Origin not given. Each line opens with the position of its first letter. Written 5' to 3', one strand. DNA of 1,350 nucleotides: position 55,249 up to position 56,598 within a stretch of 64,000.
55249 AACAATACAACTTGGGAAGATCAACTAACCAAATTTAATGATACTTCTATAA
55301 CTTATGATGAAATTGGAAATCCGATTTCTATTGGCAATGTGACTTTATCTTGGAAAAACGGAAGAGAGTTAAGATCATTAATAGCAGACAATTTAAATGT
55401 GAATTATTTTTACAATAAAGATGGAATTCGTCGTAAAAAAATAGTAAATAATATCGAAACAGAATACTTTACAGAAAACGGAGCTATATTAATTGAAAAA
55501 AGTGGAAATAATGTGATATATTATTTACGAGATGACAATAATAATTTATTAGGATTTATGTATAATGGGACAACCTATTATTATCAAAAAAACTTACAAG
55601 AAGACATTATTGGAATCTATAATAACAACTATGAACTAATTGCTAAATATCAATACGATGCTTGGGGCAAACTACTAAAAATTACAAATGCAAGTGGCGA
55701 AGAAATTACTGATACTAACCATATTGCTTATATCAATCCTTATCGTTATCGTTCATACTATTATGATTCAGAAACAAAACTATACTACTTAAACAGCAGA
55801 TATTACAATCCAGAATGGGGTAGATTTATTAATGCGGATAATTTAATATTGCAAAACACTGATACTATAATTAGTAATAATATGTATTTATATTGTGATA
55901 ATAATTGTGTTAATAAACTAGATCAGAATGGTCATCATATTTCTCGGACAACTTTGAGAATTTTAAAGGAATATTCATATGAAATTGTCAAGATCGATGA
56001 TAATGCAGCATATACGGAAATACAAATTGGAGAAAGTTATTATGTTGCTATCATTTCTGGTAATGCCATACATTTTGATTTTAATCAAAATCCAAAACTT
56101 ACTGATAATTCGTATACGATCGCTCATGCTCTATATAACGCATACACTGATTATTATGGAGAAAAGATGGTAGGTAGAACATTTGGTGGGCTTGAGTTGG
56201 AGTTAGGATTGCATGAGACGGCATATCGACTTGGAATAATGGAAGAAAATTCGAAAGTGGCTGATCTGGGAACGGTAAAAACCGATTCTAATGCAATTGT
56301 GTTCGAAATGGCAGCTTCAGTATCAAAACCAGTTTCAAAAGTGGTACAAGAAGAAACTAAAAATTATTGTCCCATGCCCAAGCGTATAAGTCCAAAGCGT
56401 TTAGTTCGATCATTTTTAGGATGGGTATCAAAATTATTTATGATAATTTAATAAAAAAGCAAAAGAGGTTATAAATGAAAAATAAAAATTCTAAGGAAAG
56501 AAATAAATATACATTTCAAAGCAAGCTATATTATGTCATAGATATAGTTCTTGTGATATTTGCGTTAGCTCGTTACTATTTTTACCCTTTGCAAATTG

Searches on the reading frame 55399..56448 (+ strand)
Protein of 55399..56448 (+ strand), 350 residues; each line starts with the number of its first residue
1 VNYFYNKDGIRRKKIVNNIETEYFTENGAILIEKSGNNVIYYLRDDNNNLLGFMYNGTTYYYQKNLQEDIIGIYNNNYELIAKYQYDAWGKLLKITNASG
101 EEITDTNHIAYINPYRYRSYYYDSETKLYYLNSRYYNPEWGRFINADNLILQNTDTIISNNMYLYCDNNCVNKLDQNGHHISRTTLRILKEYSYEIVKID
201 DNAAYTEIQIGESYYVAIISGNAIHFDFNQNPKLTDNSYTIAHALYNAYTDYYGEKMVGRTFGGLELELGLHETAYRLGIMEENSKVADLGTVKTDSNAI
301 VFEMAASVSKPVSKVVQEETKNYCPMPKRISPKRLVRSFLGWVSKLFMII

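Call 5: search_protein_families(library=pfam, proteins=[window:55399-56448:+], max_evalue=0.1)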
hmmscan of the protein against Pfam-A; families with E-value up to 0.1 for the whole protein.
window:55399-56448:+ (350 aa): 1 family
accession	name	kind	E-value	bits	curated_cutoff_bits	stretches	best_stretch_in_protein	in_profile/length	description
PF05593.20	RHS_repeat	-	0.017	16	22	1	83-101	19-37/38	RHS Repeat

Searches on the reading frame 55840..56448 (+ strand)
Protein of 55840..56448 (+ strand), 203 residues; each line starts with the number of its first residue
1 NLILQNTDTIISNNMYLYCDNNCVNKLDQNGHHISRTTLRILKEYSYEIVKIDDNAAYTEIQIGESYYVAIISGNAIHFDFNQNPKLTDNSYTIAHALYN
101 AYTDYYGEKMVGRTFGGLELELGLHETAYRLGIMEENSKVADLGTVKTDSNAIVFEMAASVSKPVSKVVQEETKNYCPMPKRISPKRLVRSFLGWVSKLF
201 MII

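Call 17: search_protein_families(library=pfam, proteins=[window:55900-56448:+], max_evalue=0.05)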
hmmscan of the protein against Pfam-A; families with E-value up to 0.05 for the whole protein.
window:55900-56448:+ (183 aa): 0 families

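Call 33: search_protein_families(library=ncbifam, proteins=[window:55840-56448:+], max_evalue=0.05)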
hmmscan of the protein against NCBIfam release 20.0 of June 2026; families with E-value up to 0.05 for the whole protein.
window:55840-56448:+ (203 aa): 1 family
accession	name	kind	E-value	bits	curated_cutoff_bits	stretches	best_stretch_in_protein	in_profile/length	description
TIGR03696.1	Rhs_assc_core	domain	0.03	14.8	32.5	0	13-32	57-76/76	RHS repeat-associated core domain-containing protein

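Call 83: search_protein_families(library=padloc, proteins=[window:55840-56448:+], max_evalue=0.01)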
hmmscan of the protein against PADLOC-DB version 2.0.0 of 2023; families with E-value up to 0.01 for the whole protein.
window:55840-56448:+ (203 aa): 0 families
